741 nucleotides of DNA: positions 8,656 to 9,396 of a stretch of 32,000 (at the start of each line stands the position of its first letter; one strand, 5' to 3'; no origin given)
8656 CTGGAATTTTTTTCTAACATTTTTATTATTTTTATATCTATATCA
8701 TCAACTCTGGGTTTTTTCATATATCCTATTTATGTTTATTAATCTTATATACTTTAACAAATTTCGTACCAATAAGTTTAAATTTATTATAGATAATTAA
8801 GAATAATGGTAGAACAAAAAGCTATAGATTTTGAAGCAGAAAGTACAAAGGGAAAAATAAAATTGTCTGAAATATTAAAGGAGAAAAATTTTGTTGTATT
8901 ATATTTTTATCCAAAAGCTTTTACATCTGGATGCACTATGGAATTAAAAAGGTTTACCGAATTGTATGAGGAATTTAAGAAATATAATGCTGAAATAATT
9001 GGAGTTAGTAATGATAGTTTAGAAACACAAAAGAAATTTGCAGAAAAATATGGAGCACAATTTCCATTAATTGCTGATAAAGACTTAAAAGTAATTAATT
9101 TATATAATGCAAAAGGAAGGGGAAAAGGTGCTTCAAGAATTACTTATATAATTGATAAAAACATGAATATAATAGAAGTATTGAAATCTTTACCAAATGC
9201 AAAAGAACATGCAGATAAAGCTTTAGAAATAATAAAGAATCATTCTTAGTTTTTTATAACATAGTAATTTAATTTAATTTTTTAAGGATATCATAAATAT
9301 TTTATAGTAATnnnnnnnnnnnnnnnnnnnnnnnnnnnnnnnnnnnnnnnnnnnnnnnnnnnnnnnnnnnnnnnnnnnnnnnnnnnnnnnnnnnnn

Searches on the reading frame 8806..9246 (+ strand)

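Call 72: search_protein_families(library=pfam, proteins=[window:8806-9246:+], max_evalue=0.001)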
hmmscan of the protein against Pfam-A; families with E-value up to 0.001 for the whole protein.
window:8806-9246:+ (147 aa): 4 families
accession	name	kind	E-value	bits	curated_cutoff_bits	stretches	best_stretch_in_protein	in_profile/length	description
PF00578.27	AhpC-TSA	-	1.2e-34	119.3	26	1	2-124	1-123/124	AhpC/TSA family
PF08534.16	Redoxin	-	3.4e-16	59.8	26.6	1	4-125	4-131/148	Redoxin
PF13911.12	AhpC-TSA_2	-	0.00044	21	27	1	50-107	2-59/114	AhpC/TSA antioxidant enzyme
PF13905.12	Thioredoxin_8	-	0.00049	20.8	27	1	30-121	4-93/94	Thioredoxin-like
